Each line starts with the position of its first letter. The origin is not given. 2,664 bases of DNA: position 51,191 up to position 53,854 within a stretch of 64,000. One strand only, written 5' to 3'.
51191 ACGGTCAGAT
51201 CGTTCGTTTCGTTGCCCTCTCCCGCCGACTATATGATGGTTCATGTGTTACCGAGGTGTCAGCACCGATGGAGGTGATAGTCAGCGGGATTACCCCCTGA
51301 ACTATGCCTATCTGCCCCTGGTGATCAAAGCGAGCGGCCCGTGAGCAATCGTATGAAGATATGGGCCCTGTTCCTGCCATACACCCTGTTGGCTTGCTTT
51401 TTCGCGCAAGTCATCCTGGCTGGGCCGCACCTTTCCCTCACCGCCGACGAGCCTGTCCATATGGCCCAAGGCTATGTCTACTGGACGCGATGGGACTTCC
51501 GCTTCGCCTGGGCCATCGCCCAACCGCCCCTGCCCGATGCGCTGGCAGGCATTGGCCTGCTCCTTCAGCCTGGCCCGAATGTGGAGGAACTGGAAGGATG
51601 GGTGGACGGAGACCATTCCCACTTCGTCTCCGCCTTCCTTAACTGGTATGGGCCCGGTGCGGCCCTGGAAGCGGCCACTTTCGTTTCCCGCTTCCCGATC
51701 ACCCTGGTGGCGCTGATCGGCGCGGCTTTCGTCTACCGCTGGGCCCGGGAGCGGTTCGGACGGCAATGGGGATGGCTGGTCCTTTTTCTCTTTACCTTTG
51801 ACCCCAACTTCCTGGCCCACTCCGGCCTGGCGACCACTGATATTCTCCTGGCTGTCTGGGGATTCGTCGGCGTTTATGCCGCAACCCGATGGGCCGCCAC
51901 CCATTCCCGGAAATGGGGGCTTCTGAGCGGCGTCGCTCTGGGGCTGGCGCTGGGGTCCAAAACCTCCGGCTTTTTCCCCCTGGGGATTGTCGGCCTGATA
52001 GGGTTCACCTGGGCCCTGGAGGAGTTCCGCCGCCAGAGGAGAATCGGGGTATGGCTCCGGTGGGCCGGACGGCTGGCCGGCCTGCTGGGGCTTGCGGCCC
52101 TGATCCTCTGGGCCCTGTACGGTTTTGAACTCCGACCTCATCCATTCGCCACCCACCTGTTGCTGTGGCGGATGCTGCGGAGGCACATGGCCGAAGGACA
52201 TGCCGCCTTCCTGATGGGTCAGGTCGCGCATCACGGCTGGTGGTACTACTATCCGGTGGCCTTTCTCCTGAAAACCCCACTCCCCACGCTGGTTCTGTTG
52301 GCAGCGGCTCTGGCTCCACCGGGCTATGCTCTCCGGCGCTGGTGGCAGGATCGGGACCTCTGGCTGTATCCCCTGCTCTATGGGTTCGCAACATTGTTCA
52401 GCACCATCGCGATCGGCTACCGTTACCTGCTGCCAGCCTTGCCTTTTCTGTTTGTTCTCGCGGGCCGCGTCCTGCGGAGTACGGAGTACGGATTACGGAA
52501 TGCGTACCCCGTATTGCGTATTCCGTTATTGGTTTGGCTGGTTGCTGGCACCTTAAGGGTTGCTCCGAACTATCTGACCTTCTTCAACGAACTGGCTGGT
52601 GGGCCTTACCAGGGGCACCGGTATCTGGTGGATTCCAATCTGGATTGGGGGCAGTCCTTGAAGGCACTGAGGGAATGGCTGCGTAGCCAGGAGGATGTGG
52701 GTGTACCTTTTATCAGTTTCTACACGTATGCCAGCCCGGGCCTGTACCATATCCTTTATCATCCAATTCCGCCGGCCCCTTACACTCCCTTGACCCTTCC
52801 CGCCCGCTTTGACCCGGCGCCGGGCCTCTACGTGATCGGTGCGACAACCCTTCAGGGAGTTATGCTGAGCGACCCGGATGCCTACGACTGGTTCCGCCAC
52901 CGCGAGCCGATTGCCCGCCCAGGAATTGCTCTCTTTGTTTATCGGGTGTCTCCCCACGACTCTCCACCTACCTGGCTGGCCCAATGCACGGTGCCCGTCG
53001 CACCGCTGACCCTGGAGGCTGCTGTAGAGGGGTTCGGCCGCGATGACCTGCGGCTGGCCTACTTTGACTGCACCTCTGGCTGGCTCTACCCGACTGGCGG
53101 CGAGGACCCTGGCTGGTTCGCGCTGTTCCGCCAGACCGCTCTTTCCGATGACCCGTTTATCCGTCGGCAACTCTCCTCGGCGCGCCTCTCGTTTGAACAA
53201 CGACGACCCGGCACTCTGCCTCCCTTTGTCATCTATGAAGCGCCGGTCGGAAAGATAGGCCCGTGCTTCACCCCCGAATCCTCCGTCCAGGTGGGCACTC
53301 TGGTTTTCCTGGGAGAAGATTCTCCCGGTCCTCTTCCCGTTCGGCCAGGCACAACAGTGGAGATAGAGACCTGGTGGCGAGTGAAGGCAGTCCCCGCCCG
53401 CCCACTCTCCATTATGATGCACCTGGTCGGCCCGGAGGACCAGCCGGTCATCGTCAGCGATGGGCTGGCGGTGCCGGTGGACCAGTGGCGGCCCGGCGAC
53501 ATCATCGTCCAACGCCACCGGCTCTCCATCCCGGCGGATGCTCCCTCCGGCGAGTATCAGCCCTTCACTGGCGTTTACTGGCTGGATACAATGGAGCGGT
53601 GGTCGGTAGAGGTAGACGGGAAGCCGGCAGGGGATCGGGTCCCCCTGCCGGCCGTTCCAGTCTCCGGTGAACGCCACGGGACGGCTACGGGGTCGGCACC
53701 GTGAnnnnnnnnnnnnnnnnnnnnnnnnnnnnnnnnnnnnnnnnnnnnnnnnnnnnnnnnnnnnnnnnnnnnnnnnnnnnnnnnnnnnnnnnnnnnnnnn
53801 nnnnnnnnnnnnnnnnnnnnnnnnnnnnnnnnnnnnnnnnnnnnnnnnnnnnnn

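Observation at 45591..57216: Tandem array of four PMT/ArnT-like GT39-type membrane glycosyltransferase paralogs interleaved with two secreted CBM/FN3-like paralogs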

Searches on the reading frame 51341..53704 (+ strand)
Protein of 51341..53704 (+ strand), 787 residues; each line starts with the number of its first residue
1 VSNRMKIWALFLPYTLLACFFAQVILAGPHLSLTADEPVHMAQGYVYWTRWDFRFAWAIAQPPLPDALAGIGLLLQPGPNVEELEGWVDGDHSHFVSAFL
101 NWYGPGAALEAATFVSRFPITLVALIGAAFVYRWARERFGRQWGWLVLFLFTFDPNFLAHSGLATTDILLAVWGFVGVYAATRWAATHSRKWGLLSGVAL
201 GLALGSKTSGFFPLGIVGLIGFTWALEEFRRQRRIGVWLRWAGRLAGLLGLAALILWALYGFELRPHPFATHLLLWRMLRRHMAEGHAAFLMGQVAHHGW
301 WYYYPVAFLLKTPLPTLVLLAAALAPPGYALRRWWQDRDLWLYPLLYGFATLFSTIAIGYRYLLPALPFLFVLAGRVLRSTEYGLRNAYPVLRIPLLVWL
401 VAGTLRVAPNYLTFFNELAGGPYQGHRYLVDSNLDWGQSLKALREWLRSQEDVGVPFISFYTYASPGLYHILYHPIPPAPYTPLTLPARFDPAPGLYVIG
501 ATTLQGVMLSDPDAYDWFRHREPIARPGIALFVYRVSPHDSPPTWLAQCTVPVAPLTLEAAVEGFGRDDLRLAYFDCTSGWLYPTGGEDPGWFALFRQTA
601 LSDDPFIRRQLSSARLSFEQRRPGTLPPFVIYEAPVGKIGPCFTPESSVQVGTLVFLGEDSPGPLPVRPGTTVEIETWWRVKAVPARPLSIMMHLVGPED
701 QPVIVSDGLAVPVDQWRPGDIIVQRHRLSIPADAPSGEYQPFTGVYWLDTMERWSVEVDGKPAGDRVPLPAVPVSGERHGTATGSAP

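Call 4: search_protein_families(library=pfam, proteins=[window:51341-53704:+], max_evalue=0.1)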
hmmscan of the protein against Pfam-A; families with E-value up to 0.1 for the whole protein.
window:51341-53704:+ (787 aa): 2 families
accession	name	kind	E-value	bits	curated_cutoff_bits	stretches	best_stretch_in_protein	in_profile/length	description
PF02366.24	PMT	-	2.2e-11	44.2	22.7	1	118-257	88-234/245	Dolichyl-phosphate-mannose-protein mannosyltransferase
PF13231.12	PMT_2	-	5.2e-09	36.9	26.1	1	113-257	21-160/160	Dolichyl-phosphate-mannose-protein mannosyltransferase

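Call 5: search_protein_families(library=ncbifam, proteins=[window:51341-53704:+], max_evalue=0.1)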
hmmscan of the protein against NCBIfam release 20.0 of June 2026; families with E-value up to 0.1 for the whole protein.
window:51341-53704:+ (787 aa): 1 family
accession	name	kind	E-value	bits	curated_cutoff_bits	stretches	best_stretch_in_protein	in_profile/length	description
TIGR03663.1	TIGR03663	subfamily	4e-07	29.4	126.25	1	120-324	77-279/435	flippase activity-associated protein Agl23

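Call 14: find_homologous_proteins(query=window:51341-53704:+, max_evalue=0.00001)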
Query window:51341-53704:+ (787 aa): 1732 proteins with E <= 0.00001 among 8000 candidates; the best 120 are listed.
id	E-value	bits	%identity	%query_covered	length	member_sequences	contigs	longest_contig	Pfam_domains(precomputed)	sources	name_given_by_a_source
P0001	0.0e+0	1827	100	99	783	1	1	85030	PF02366.25,PF13231.13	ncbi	-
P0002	0.0e+0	1519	84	98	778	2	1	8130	PF02366.25,PF13231.13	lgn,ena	-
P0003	0.0e+0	1439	80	97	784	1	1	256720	PF02366.25,PF13231.13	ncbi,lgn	-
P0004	0.0e+0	1437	80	98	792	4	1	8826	PF02366.25,PF13231.13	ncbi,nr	ncbi:MAG: phospholipid carrier-dependent glycosyltransferase [Thermoflexia bacterium]|nr:MAG: phosph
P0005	0.0e+0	1403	79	98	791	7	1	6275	PF02366.25,PF13231.13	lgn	-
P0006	0.0e+0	1375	78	96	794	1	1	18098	PF02366.25,PF13231.13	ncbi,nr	ncbi:MAG: glycosyltransferase family 39 protein [Thermoflexales bacterium]|nr:glycosyltransferase fa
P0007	0.0e+0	1361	77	98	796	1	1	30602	PF02366.25,PF13231.13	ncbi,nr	ncbi:MAG: phospholipid carrier-dependent glycosyltransferase [Anaerolineae bacterium]|nr:phospholipi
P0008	0.0e+0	1355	78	97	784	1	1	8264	PF02366.25,PF13231.13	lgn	-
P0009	0.0e+0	1338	75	98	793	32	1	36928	PF02366.25,PF13231.13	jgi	jgi:4-amino-4-deoxy-L-arabinose transferase-like glycosyltransferase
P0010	0.0e+0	1323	77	97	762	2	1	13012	PF02366.25,PF13231.13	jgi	jgi:hypothetical protein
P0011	0.0e+0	1303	76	95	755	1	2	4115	PF02366.25,PF13231.13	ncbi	ncbi:MAG: ArnT family glycosyltransferase [Anaerolineae bacterium]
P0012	0.0e+0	1274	73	97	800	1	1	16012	PF02366.25,PF13231.13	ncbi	-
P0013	0.0e+0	1273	73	97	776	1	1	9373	PF02366.25,PF13231.13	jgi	-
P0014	0.0e+0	1106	64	97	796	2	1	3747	PF02366.25,PF13231.13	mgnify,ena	mgnify:FL=1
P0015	0.0e+0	1090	64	96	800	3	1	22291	PF02366.25,PF13231.13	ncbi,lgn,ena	-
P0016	0.0e+0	1082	63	96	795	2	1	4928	PF02366.25,PF13231.13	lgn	-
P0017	0.0e+0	1056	62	98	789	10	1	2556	PF02366.25,PF13231.13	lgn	-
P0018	0.0e+0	1042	62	96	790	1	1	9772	PF02366.25,PF13231.13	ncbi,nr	ncbi:MAG: glycosyltransferase family 39 protein [Anaerolineae bacterium]|nr:glycosyltransferase fami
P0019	0.0e+0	1038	62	97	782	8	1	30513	PF02366.25,PF13231.13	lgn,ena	-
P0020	0.0e+0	1022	62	97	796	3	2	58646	PF02366.25,PF13231.13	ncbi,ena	-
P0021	0.0e+0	1012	59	98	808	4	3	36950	PF02366.25,PF13231.13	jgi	-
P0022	8.8e-292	989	64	86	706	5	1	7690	PF02366.25,PF13231.13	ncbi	-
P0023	1.7e-262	892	56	96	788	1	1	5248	PF02366.25,PF13231.13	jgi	jgi:hypothetical protein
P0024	5.4e-255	867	66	49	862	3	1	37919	PF02366.25,PF13231.13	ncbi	-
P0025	5.3e-253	860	56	96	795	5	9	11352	PF02366.25,PF13231.13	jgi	jgi:4-amino-4-deoxy-L-arabinose transferase-like glycosyltransferase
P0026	2.8e-252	858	55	96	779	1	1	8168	PF02366.25,PF13231.13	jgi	jgi:4-amino-4-deoxy-L-arabinose transferase-like glycosyltransferase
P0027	3.7e-252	858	55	95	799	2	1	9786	PF02366.25,PF13231.13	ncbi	-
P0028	4.5e-252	857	55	96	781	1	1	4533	PF02366.25,PF13231.13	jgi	jgi:hypothetical protein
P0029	8.0e-252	857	56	95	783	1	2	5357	PF02366.25,PF13231.13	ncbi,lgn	-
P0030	9.3e-251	853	53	97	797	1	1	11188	PF02366.25,PF13231.13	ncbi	-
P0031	9.1e-249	846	54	97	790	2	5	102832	PF13231.13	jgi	-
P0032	3.1e-246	838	56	90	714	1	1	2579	PF02366.25,PF13231.13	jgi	jgi:hypothetical protein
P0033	5.1e-245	834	53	97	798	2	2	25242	PF02366.25,PF13231.13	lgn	-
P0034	9.3e-245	833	54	96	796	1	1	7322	PF02366.25,PF13231.13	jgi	-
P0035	1.6e-244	832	55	94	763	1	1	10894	PF02366.25,PF13231.13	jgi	jgi:4-amino-4-deoxy-L-arabinose transferase-like glycosyltransferase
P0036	3.2e-244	831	52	98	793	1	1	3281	PF13231.13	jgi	jgi:4-amino-4-deoxy-L-arabinose transferase-like glycosyltransferase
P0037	3.5e-244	831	52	98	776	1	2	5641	PF13231.13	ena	-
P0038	3.6e-244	831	55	95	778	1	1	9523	PF02366.25,PF13231.13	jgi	jgi:hypothetical protein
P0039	3.8e-244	831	54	96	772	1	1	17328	PF13231.13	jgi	-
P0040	4.3e-244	831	52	97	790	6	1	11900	PF13231.13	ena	-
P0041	4.2e-243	828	51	96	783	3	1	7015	PF02366.25,PF13231.13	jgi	jgi:hypothetical protein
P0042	1.2e-242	826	51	94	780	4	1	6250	PF02366.25,PF13231.13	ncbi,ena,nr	ncbi:MAG TPA: phospholipid carrier-dependent glycosyltransferase [Thermoflexia bacterium]|nr:phospho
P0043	2.5e-242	825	51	97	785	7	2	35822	PF02366.25,PF13231.13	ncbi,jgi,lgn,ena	jgi:hypothetical protein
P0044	1.3e-241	823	52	96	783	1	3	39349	PF02366.25,PF13231.13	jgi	jgi:4-amino-4-deoxy-L-arabinose transferase-like glycosyltransferase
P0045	3.8e-241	821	52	97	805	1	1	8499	PF02366.25,PF13231.13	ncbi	-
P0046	4.7e-241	821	52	98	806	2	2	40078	PF02366.25,PF13231.13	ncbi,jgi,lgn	-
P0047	1.3e-240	819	54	96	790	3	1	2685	PF02366.25,PF13231.13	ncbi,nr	ncbi:MAG: hypothetical protein DRI48_10715 [Chloroflexi bacterium]|nr:MAG: hypothetical protein DRI4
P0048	1.7e-239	816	51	96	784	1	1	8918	PF02366.25,PF13231.13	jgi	-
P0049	2.1e-239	815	53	97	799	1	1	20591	PF13231.13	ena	-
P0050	8.2e-239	813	51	96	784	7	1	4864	PF02366.25,PF13231.13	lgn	-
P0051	8.7e-238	810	51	96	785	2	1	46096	PF02366.25,PF13231.13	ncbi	ncbi:MAG: ArnT family glycosyltransferase [Anaerolineae bacterium]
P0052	1.0e-235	803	50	96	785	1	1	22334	PF02366.25,PF13231.13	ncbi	-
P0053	2.0e-235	802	51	95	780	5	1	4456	PF02366.25,PF13231.13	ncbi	-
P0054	2.3e-235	802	52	96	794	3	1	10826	PF02366.25,PF13231.13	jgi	jgi:4-amino-4-deoxy-L-arabinose transferase-like glycosyltransferase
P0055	2.4e-235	802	50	94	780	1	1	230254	PF02366.25,PF13231.13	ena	-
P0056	2.1e-234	799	51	98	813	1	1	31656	PF02366.25,PF13231.13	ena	-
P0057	2.1e-230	786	50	96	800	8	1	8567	PF02366.25,PF13231.13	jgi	-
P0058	5.4e-230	784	49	97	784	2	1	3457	PF13231.13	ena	-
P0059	6.2e-229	781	48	98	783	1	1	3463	PF13231.13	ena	-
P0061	1.4e-227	776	50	98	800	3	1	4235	PF02366.25,PF13231.13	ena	-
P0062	1.8e-227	776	50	96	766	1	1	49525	PF02366.25,PF13231.13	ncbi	-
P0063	3.9e-226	772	50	95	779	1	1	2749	PF02366.25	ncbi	ncbi:MAG: phospholipid carrier-dependent glycosyltransferase, partial [Anaerolineae bacterium]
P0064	3.1e-225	769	51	98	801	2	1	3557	PF13231.13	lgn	-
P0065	4.2e-224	765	51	96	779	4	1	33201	PF13231.13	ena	-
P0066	4.9e-218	745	48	96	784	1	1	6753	PF02366.25,PF13231.13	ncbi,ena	-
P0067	1.7e-216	740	47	98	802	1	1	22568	PF13231.13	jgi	jgi:hypothetical protein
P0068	2.1e-216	739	50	93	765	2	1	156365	PF02366.25,PF13231.13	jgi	-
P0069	5.0e-216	738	50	94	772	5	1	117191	PF02366.25,PF13231.13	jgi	jgi:4-amino-4-deoxy-L-arabinose transferase-like glycosyltransferase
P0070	6.6e-216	738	47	98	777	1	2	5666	PF13231.13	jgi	jgi:hypothetical protein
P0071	2.6e-214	732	48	98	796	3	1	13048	PF02366.25,PF13231.13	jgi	jgi:4-amino-4-deoxy-L-arabinose transferase-like glycosyltransferase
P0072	2.9e-213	729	48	98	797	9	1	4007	PF02366.25,PF13231.13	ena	-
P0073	4.4e-210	718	47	98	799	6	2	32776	PF02366.25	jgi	jgi:hypothetical protein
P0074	1.3e-209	717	48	98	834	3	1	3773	PF13231.13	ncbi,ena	-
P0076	1.0e-201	691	50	84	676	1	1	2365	PF02366.25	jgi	jgi:hypothetical protein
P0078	4.3e-199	682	46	97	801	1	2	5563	PF13231.13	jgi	jgi:hypothetical protein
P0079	6.5e-197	675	46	95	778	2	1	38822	PF02366.25,PF13231.13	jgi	jgi:hypothetical protein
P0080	1.4e-196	674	46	95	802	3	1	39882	PF13231.13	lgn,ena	-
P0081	4.7e-193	662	45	95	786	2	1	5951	PF02366.25,PF13231.13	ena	-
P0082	3.4e-192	659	46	95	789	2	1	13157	PF13231.13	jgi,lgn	jgi:hypothetical protein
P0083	1.2e-191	657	45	95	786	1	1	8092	PF02366.25,PF13231.13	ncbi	-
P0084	4.6e-191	655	45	96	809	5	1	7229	PF02366.25,PF13231.13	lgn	-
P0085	2.8e-190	653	45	96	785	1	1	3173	PF02366.25,PF13231.13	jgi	-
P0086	1.1e-189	651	46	97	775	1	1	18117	PF02366.25,PF13231.13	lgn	-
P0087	1.3e-189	651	45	95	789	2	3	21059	PF02366.25,PF13231.13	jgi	jgi:4-amino-4-deoxy-L-arabinose transferase-like glycosyltransferase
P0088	7.7e-189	648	44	95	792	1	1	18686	PF02366.25,PF13231.13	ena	-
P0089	3.3e-188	646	44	96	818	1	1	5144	PF02366.25,PF13231.13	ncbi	-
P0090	1.2e-187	644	44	97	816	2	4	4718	PF02366.25,PF13231.13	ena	-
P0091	3.7e-187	643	44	95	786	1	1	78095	PF02366.25,PF13231.13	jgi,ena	-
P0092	1.1e-186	641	46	93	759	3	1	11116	PF02366.25,PF13231.13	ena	-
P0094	2.9e-186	640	44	97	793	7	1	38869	PF02366.25,PF13231.13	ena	-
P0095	4.1e-186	639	44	97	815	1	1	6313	PF02366.25,PF13231.13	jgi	jgi:hypothetical protein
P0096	5.0e-186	639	46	95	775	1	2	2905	PF02366.25,PF13231.13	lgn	-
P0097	7.4e-186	638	44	97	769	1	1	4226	PF02366.25,PF13231.13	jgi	jgi:hypothetical protein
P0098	2.4e-185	637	45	97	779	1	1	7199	PF02366.25,PF13231.13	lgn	-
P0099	1.4e-184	634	43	95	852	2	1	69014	PF02366.25,PF13231.13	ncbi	-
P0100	4.2e-182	626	44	97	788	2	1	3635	PF13231.13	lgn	-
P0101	8.4e-182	625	45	96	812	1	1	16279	PF02366.25,PF13231.13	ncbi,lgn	-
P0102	9.8e-181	621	42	98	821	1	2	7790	PF02366.25,PF13231.13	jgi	jgi:hypothetical protein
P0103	1.9e-179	617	44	95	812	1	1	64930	PF13231.13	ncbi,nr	ncbi:MAG: glycosyltransferase family 39 protein [Thermoflexales bacterium]|nr:glycosyltransferase fa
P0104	3.3e-178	613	43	96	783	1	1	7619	PF02366.25,PF13231.13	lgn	-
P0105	3.7e-177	609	42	96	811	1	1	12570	PF02366.25,PF13231.13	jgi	jgi:hypothetical protein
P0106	4.3e-177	609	46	97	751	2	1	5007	PF02366.25,PF13231.13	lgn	-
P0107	1.9e-176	607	43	97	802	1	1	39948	PF02366.25,PF13231.13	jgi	-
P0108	2.4e-176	607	42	98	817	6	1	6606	PF02366.25,PF13231.13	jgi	jgi:hypothetical protein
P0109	3.2e-174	600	43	96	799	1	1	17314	PF02366.25,PF13231.13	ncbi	-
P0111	9.0e-173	595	43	97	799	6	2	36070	PF02366.25,PF13231.13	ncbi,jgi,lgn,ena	jgi:hypothetical protein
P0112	1.8e-172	594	43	97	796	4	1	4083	PF13231.13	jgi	jgi:hypothetical protein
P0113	8.5e-172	592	44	96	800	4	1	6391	PF02366.25,PF13231.13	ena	-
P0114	3.8e-170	586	44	98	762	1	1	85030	PF13231.13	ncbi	-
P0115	4.4e-170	586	43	96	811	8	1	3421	PF02366.25,PF13231.13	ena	-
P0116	1.2e-169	585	41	97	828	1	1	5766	PF13231.13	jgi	jgi:hypothetical protein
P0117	3.7e-169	583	41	97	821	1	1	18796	PF02366.25,PF13231.13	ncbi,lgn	-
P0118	5.5e-169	582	43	96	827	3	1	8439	PF13231.13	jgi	jgi:hypothetical protein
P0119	1.6e-168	581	42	94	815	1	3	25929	PF02366.25,PF13231.13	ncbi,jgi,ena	-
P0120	1.6e-168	581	44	96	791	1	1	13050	PF02366.25,PF13231.13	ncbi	-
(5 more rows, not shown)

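Call 15: find_encoding_contigs(protein=P0001, flank=10000, max_places=3)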
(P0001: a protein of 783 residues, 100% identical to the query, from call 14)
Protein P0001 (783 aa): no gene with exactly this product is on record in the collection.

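Call 16: find_encoding_contigs(protein=P0003, flank=10000, max_places=3)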
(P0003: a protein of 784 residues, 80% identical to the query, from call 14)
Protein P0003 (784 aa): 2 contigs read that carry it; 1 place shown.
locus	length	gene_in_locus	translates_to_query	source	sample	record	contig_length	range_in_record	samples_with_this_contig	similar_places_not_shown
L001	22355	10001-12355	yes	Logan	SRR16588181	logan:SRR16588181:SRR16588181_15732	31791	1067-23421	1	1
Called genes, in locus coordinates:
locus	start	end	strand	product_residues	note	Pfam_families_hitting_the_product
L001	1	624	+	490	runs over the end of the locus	PF03990:DUF348, PF07501:G5, PF06725:3D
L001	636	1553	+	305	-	PF00398:RrnaAD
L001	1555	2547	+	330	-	PF01476:LysM, PF23446:LysM1_NFP_LYK (faint), PF23473:LysM3_LYK4_5 (faint), PF01476:LysM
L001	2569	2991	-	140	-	PF03479:PCC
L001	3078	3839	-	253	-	PF03099:BPL_LplA_LipB, PF02237:BPL_C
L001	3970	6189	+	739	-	-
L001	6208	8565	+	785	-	PF13231:PMT_2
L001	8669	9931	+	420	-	-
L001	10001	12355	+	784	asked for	PF02366:PMT, PF13231:PMT_2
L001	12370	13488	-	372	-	-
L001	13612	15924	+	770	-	PF02366:PMT (weak), PF13231:PMT_2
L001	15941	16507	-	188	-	PF02283:CobU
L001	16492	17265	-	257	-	PF01261:AP_endonuc_2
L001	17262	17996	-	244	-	PF02654:CobS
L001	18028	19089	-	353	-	PF02277:DBI_PRT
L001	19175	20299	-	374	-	PF00155:Aminotran_1_2, PF00266:Aminotran_5 (weak)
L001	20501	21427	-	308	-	PF03186:CobD_Cbib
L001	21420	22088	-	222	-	PF01902:Diphthami_syn_2_N, PF28410:Diphthami_syn_2_C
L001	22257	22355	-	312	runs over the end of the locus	PF00733:Asn_synthase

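Call 21: search_solved_structures(query=window:51341-53704:+, max_evalue=1, show_alignments=2)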
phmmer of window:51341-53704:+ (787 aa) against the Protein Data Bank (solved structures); distinct sequences matched with E-value up to 1: 0.
